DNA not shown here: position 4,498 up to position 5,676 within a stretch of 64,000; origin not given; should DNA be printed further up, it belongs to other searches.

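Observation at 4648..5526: Stealth-family hexose-1-phosphoryl transferase next to the tail sheath, with two GT2 glycosyltransferases at 11532-12826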

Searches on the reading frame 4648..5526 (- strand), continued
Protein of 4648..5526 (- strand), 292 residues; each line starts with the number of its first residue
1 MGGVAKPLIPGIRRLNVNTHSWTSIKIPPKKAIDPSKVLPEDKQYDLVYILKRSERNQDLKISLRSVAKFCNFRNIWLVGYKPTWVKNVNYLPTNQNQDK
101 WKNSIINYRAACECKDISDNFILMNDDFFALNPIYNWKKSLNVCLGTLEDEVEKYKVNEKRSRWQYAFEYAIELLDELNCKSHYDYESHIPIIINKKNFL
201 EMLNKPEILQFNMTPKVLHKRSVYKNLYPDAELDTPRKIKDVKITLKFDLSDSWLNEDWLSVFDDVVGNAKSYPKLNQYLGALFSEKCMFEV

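Call 63: get_annotated_region(hit=H22, flank=4000)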
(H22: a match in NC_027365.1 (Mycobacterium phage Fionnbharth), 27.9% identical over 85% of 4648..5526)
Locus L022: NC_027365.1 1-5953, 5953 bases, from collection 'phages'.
description: Mycobacterium phage Fionnbharth, complete genome.
organism: Mycobacterium phage Fionnbharth (NCBI taxid 2923006)
taxonomy: Viruses; Duplodnaviria; Heunggongvirae; Uroviricota; Caudoviricetes; Weiservirinae; Fionnbharthvirus; Fionnbharthvirus fionnbharth
host: Mycobacterium smegmatis mc2 155; source: soil; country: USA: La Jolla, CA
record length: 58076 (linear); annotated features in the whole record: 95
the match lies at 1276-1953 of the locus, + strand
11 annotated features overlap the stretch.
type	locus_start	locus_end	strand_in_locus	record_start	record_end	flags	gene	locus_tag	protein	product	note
CDS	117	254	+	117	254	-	1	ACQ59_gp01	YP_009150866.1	hypothetical protein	gp1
CDS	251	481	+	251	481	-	2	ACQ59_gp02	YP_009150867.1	hypothetical protein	gp2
CDS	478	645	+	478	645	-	3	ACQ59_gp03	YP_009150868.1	hypothetical protein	gp3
CDS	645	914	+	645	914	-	4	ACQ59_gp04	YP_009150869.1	hypothetical protein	gp4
CDS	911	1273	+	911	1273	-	5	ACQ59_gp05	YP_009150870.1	hypothetical protein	gp5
CDS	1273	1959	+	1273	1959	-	6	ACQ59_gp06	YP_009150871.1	hypothetical protein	gp6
CDS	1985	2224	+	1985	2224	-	7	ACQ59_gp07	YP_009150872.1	hypothetical protein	gp7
CDS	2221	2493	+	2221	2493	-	8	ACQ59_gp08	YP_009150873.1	terminase small subunit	gp8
CDS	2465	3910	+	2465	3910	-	9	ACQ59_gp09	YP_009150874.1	terminase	gp9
CDS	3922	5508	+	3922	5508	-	10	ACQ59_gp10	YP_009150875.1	portal protein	gp10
CDS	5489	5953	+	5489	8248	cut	11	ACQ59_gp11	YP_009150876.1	head maturation protease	gp11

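Call 65: get_annotated_region(hit=H27, flank=6000)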
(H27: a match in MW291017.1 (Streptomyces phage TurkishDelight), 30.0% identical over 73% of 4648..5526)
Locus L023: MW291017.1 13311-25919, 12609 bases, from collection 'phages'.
description: Streptomyces phage TurkishDelight, complete genome.
organism: Streptomyces phage TurkishDelight (NCBI taxid 2793708)
taxonomy: Viruses; Duplodnaviria; Heunggongvirae; Uroviricota; Caudoviricetes
host: Streptomyces scabiei RL-34; source: soil; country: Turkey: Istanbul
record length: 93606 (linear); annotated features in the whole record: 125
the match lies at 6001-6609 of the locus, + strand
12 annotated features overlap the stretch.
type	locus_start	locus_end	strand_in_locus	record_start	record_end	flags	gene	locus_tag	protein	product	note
CDS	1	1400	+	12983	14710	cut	17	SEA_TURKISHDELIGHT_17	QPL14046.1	major capsid hexamer protein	-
CDS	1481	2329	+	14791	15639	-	18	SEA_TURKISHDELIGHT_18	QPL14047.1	membrane protein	-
CDS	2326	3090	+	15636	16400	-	19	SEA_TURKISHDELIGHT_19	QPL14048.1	hypothetical protein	-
CDS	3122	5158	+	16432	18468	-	20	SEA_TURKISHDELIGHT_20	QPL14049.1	glycosyltransferase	-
CDS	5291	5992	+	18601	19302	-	21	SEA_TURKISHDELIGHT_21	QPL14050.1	major tail protein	-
CDS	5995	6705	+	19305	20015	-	22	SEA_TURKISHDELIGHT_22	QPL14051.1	hypothetical protein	-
CDS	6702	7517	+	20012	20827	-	23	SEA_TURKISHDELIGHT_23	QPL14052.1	head-to-tail adaptor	-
CDS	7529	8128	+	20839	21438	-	24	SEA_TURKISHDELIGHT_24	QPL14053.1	hypothetical protein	-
CDS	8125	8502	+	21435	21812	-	25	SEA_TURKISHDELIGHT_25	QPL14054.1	hypothetical protein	-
CDS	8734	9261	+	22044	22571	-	26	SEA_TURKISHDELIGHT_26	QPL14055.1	tail assembly chaperone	-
CDS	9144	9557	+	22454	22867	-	27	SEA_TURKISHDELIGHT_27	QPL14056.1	hypothetical protein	-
CDS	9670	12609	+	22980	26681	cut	28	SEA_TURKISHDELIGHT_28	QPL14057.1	tape measure protein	-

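Call 66: get_annotated_region(hit=H1, flank=6000)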
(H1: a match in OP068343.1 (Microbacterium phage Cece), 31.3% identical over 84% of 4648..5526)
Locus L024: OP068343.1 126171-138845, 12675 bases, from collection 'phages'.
description: Microbacterium phage Cece, complete genome.
organism: Microbacterium phage Cece (NCBI taxid 2972516)
taxonomy: Viruses; Duplodnaviria; Heunggongvirae; Uroviricota; Caudoviricetes
host: Microbacterium radiodurans NRRL B-24799; source: soil; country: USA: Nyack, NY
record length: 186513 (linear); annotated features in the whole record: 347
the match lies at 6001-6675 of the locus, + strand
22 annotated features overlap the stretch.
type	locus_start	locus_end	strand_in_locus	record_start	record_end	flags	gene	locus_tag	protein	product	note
CDS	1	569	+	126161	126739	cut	209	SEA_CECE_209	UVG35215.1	deoxynucleoside monophosphate kinase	-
CDS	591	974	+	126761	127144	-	210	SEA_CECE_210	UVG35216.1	hypothetical protein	-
CDS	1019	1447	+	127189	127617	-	211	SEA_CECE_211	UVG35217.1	hypothetical protein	-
CDS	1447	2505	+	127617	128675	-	212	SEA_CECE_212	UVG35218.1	AAA-ATPase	-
CDS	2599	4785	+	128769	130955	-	213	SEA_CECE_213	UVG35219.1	rIIA-like protein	-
CDS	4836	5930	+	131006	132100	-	214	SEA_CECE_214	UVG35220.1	rIIB-like protein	-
CDS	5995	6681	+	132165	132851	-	215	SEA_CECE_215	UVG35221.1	hypothetical protein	-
CDS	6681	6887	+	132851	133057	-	216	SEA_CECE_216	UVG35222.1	hypothetical protein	-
CDS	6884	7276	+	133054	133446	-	217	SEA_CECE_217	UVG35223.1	DprA-like DNA processing chain A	-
CDS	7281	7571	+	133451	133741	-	218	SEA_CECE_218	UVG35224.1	membrane protein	-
CDS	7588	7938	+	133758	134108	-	219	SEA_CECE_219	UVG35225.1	hypothetical protein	-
CDS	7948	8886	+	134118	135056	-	220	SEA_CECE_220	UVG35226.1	phosphoribosyl pyrophosphate transferase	-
CDS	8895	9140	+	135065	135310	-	221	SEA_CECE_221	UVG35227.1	hypothetical protein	-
CDS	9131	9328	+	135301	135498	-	222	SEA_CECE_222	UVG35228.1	membrane protein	-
CDS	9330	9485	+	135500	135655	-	223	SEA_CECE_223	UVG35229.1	hypothetical protein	-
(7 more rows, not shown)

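Call 68: get_annotated_region(hit=H29, flank=6000)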
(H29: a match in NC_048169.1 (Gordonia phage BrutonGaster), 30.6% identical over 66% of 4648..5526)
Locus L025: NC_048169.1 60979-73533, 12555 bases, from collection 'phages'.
description: Gordonia phage BrutonGaster, complete genome.
organism: Gordonia phage BrutonGaster (NCBI taxid 2530116)
taxonomy: Viruses; Duplodnaviria; Heunggongvirae; Uroviricota; Caudoviricetes; Oneupvirus; Oneupvirus brutongaster
host: Gordonia terrae 3612; source: soil; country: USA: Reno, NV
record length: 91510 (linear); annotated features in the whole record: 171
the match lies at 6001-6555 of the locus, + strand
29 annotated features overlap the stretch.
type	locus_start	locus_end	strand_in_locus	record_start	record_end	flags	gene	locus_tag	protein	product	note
CDS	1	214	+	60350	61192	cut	93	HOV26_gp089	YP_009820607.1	ribose-phosphate pyrophosphokinase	-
CDS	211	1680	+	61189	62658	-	94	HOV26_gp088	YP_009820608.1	nicotinamide phosphoribosyl transferase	-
CDS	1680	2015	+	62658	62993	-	95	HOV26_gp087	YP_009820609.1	hypothetical protein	-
CDS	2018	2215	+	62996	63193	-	96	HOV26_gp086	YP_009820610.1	hypothetical protein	-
CDS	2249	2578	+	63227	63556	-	97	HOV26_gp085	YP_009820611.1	hypothetical protein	-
CDS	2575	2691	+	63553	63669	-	98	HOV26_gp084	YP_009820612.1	hypothetical protein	-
CDS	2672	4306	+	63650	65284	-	99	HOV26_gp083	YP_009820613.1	DNA primase/helicase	-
CDS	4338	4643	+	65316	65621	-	100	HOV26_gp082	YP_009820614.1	thioredoxin domain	-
CDS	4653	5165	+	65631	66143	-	101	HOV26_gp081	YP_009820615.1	ssDNA binding protein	-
CDS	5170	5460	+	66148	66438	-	102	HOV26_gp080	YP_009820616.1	hypothetical protein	-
CDS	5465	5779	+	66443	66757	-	103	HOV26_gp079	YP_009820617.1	transcriptional regulator WhiB-like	-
CDS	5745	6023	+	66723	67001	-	104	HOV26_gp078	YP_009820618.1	hypothetical protein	-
CDS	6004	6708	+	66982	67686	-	105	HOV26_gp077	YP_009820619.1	hypothetical protein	-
CDS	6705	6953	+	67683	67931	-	106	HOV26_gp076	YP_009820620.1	hypothetical protein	-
CDS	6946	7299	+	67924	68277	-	107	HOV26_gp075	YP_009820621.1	hypothetical protein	-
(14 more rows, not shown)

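Call 76: find_related_loci(query=A1, collection=viral_contigs, flank=10000)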
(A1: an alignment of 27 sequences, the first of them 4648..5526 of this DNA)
Query A1 (292 aa) in viral_contigs; peptide patterns used: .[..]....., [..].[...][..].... (x = any residue, [..] = any of these).
600 stretches matched a pattern (row limit reached: there are more); 545 encode a relative of the query (tblastn E <= 1e-3); the best 80 are kept; 80 distinct loci.
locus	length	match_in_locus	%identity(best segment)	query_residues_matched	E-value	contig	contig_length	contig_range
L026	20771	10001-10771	65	36-292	1e-115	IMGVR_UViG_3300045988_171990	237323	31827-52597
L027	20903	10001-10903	53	1-291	1e-101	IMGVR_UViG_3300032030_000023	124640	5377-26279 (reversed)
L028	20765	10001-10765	56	38-292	3e-97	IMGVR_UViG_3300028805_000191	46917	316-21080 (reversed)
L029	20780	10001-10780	55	34-292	7e-96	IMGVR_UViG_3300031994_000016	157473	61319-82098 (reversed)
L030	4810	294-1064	57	35-292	4e-93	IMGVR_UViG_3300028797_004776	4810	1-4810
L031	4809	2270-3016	51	42-291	9e-82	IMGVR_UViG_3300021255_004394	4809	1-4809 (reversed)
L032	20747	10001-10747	53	41-291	6e-82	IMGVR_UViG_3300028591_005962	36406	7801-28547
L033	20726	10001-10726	50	46-292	2e-67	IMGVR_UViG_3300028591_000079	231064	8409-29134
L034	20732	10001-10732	46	46-292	5e-58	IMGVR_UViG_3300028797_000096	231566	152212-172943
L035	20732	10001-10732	46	46-292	5e-58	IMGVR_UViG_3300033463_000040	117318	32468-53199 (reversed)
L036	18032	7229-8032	38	31-291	8e-47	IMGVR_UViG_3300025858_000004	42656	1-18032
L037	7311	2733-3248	38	46-228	7e-35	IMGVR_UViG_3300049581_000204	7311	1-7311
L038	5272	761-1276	34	46-228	4e-31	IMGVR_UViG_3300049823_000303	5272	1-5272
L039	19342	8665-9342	35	46-292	2e-30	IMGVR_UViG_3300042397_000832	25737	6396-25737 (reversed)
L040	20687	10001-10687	33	46-291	5e-30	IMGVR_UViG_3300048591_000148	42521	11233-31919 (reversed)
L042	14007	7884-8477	35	44-249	7e-30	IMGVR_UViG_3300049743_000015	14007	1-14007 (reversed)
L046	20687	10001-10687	32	46-292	2e-28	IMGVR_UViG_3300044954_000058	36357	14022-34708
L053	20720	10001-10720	33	37-292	2e-27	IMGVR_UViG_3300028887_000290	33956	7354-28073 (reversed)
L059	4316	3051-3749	29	46-291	1e-26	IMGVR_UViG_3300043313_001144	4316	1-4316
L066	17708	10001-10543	33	43-243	2e-26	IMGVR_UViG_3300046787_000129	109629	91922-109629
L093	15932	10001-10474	37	46-208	2e-24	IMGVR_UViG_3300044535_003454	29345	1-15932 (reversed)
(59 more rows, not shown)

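Call 82: search_protein_families(library=pfam, alignment_id=A3, max_evalue=0.001)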
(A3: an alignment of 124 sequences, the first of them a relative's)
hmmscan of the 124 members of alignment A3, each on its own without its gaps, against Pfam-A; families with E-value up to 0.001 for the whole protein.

A. member 1, L027:5573-6214:- (213 aa): 4 families
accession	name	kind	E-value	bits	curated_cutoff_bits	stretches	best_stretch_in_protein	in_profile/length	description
PF00239.26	Resolvase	-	5.2e-30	104.9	23.3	1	3-144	1-144/145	Resolvase, N terminal domain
PF13384.12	HTH_23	-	0.00015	21.9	24.6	1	165-199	9-45/50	Homeodomain-like domain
PF13518.12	HTH_28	-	0.00031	21.2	25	1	162-198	1-37/52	Helix-turn-helix domain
PF02796.21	HTH_7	-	0.00062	20.3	23.8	1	170-193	18-41/45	Helix-turn-helix domain of resolvase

B. families by the number of members that match (of 124 scanned): 64 families (the first 25 are shown)
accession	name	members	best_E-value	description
PF00534.26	Glycos_transf_1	6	2.1e-15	Glycosyl transferases group 1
PF13692.12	Glyco_trans_1_4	5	1.4e-13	Glycosyl transferases group 1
PF17482.7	Phage_sheath_1C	5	2.3e-11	Phage tail sheath C-terminal domain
PF13524.12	Glyco_trans_1_2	2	1.9e-24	Glycosyl transferase-like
PF11735.13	CAP59_mtransfer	2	1.2e-11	Cryptococcal mannosyltransferase 1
PF13384.12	HTH_23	2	5.2e-06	Homeodomain-like domain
PF01370.27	Epimerase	1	1e-58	NAD dependent epimerase/dehydratase family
PF16363.11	GDP_Man_Dehyd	1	6.7e-51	GDP-mannose 4,6 dehydratase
PF20441.4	TerL_nuclease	1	7.5e-36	Terminase large subunit, endonuclease domain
PF14175.11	YaaC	1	1.8e-35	YaaC-like Protein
PF03354.21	TerL_ATPase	1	2.9e-34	Terminase large subunit, ATPase domain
PF00239.26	Resolvase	1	5.2e-30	Resolvase, N terminal domain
PF01555.25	N6_N4_Mtase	1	1.9e-26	DNA methylase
PF00535.33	Glycos_transf_2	1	2.6e-26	Glycosyl transferase family 2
PF00004.35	AAA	1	9e-25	ATPase family associated with various cellular activities (AAA)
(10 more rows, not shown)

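Call 84: search_protein_families(library=pfam, proteins=[L046:10691-11734:-, L046:11731-12492:-, L042:6717-7640:+, L037:1904-2785:+, L066:8044-9954:-, L066:7059-8003:+, L059:1374-2129:+, L093:10681-11730:-, L053:10727-11869:+, L036:8048-9253:+], max_evalue=0.001)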
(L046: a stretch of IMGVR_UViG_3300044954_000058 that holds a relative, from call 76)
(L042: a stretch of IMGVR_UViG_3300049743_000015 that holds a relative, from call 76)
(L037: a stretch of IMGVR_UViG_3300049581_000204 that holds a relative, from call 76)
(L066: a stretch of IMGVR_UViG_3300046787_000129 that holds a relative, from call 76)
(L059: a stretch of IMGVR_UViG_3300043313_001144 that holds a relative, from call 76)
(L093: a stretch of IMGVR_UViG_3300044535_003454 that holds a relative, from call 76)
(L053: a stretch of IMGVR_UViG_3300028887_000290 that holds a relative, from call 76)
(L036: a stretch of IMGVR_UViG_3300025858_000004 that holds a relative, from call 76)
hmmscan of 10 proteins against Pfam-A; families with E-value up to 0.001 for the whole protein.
L046:10691-11734:- (347 aa): 1 family
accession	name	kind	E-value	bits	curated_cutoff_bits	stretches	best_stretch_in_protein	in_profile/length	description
PF00534.26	Glycos_transf_1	-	5.4e-05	23.2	26.4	1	152-273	32-132/172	Glycosyl transferases group 1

L046:11731-12492:- (253 aa): 0 families

L042:6717-7640:+ (307 aa): 0 families

L037:1904-2785:+ (293 aa): 0 families

L066:8044-9954:- (636 aa): 4 families
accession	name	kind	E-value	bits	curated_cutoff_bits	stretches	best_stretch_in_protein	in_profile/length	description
PF11735.13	CAP59_mtransfer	-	1.2e-11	45.2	28.8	1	397-599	1-224/242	Cryptococcal mannosyltransferase 1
PF13692.12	Glyco_trans_1_4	-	2.9e-11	44.2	27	1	215-338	3-133/142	Glycosyl transferases group 1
PF00534.26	Glycos_transf_1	-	1.5e-08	34.8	26.4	1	233-316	33-126/172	Glycosyl transferases group 1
PF13439.12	Glyco_transf_4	-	3.8e-07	30.7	28.5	1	19-198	2-165/170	Glycosyltransferase Family 4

L066:7059-8003:+ (314 aa): 0 families

L059:1374-2129:+ (251 aa): 0 families

L093:10681-11730:- (349 aa): 3 families
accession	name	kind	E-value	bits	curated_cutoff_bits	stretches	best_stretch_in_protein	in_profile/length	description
PF00534.26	Glycos_transf_1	-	2.1e-15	57.1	26.4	1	170-302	27-165/172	Glycosyl transferases group 1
PF13692.12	Glyco_trans_1_4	-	1.4e-13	51.7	27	1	170-290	13-137/142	Glycosyl transferases group 1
PF20706.3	GT4-conflict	-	7.4e-05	22.3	26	1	222-294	272-338/385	Family 4 Glycosyltransferase in conflict systems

L053:10727-11869:+ (380 aa): 0 families

L036:8048-9253:+ (401 aa): 2 families
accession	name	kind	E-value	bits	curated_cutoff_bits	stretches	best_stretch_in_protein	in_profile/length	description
PF01555.25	N6_N4_Mtase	-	1.9e-26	93.8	26.7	1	187-379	2-220/221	DNA methylase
PF03602.21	Cons_hypoth95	-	2.8e-07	30.8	24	1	312-388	13-90/182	Conserved hypothetical protein 95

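Call 86: find_related_loci(query=A4, collection=genome_contigs, flank=8000)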
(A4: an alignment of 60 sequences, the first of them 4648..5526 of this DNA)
Query A4 (292 aa) in genome_contigs; peptide patterns used: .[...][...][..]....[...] (x = any residue, [..] = any of these).
600 stretches matched a pattern (row limit reached: there are more); 26 encode a relative of the query (tblastn E <= 1e-3); 26 distinct loci.
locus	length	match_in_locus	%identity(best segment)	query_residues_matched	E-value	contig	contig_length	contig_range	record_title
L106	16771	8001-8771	65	36-292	1e-115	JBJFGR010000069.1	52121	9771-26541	MAG: Succinivibrionaceae bacterium isolate PUUB56_bin.028 NODE_291_length_52121_cov_6.688703, whole genome shotgun seque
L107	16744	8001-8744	46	43-291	1e-64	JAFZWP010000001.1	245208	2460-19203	MAG: Bacilli bacterium isolate RGIG8164 Water_buffalos_Rumen-3__c17, whole genome shotgun sequence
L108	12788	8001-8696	35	46-292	8e-33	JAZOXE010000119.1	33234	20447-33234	MAG: Faecousia sp. isolate T1900045516_YK20190210.MAGScoT_cleanbin_000020 SGB_7610_k141_3369413, whole genome shotgun se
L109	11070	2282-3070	29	14-275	7e-24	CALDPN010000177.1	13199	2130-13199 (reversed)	MAG TPA_asm: uncultured Bacteroidales bacterium isolate SRR6425778_bin.86_CONCOCT_v1.1_MAG genome assembly, contig: ERZ1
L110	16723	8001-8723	32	37-291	1e-23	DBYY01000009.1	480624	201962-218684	MAG TPA_asm: Elusimicrobia bacterium UBA1174 UBA1174_contig_1126, whole genome shotgun sequence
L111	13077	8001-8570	31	46-246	3e-23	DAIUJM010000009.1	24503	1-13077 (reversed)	MAG TPA_asm: Candidatus Saccharibacteria bacterium isolate CTOTU2436 NODE_886_length_24503_cov_8.485561, whole genome sh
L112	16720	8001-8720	32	46-292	5e-23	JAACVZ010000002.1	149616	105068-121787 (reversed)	MAG: Candidatus Saccharibacteria bacterium isolate CG_2015-01t_48_29 CG_2015-01t_curated_scaffold_18, whole genome shotg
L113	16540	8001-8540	26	41-226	5e-21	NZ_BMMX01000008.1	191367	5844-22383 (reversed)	Mangrovihabitans endophyticus strain CGMCC 4.7299 sequence008, whole genome shotgun sequence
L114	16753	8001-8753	28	10-267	5e-20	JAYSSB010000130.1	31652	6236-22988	MAG: Candidatus Gracilibacteria bacterium isolate GFS_12111 GFS_12111_129, whole genome shotgun sequence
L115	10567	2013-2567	27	46-227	8e-19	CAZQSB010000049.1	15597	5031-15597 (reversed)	MAG TPA_asm: uncultured bacterium isolate SRP332253_co2_189 genome assembly, contig: NODE_3591_length_15597_cov_5.088534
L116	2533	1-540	32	46-244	1e-18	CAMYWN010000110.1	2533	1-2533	MAG TPA_asm: uncultured Candidatus Saccharibacteria bacterium isolate SRR10912538_bin.33_metaWRAP_v1.3_MAG genome assemb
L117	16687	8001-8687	26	43-291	6e-18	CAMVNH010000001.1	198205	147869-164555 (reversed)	MAG TPA_asm: uncultured Candidatus Saccharibacteria bacterium isolate SRR8387714_bin.25_metaWRAP_v1.3_MAG genome assembl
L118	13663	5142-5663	30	46-227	8e-18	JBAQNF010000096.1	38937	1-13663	MAG: Candidatus Moraniibacteriota bacterium isolate MFD12002_ilm_asm_bin7 k127_80910, whole genome shotgun sequence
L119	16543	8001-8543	29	43-227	7e-18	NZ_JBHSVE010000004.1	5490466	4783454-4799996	Glycomyces mayteni strain JCM 16217 tig00026124_pilon, whole genome shotgun sequence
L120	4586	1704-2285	31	47-259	2e-17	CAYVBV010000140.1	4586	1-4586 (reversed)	MAG TPA_asm: uncultured Polynucleobacter sp. isolate SRP069133_co1_329 genome assembly, contig: NODE_24309_length_4586_c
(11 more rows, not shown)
